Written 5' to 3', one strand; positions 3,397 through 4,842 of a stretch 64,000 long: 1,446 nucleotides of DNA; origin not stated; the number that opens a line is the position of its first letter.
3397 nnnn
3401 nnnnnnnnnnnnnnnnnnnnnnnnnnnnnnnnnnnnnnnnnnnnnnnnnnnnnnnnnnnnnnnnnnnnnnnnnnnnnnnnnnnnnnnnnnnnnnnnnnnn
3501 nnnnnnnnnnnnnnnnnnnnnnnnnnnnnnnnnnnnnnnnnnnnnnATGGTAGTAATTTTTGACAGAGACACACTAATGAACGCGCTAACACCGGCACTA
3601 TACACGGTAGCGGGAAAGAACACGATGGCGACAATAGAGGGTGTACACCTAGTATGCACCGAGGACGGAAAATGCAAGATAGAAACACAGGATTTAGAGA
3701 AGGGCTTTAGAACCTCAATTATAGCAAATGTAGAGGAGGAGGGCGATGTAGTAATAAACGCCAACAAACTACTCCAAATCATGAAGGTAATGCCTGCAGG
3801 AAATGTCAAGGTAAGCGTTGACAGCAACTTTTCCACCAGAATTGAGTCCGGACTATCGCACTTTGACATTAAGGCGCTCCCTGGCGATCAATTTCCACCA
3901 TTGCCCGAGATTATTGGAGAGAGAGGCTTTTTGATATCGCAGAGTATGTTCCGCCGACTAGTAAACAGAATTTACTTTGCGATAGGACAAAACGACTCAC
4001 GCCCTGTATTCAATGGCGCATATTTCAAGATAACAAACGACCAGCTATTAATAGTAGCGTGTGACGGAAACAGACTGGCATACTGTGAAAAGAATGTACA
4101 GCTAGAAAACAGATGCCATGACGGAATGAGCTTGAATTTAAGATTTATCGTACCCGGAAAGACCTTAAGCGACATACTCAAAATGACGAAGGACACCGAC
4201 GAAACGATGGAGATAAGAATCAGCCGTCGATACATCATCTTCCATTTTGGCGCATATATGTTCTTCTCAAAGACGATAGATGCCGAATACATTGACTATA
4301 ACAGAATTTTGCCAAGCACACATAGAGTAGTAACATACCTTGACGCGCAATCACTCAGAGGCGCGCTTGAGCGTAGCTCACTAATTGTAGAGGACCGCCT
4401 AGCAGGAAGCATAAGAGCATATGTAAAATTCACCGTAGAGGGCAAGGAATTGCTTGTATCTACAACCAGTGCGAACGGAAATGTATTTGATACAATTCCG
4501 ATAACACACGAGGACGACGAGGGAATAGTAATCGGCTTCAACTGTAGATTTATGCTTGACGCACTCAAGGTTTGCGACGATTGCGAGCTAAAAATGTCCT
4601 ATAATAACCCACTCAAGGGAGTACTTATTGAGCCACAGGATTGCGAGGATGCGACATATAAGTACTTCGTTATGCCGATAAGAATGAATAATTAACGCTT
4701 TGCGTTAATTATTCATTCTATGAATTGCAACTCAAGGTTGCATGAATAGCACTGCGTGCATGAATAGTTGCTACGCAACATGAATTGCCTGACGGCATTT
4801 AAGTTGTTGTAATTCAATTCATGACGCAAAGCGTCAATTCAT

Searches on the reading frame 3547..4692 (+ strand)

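Call 89: search_protein_families(library=pfam, proteins=[window:3547-4692:+], max_evalue=0.00001)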
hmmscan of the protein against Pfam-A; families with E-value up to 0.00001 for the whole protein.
window:3547-4692:+ (382 aa): 3 families
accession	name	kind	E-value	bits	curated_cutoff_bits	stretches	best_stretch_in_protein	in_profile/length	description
PF02767.21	DNA_pol3_beta_2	-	3.4e-27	95.5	27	1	130-248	2-114/116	DNA polymerase III beta subunit, central domain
PF00712.24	DNA_pol3_beta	-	6.2e-27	94.6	24.4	1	3-120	3-120/120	DNA polymerase III beta subunit, N-terminal domain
PF02768.20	DNA_pol3_beta_3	-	5.2e-15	55.8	27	1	253-379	2-121/121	DNA polymerase III beta subunit, C-terminal domain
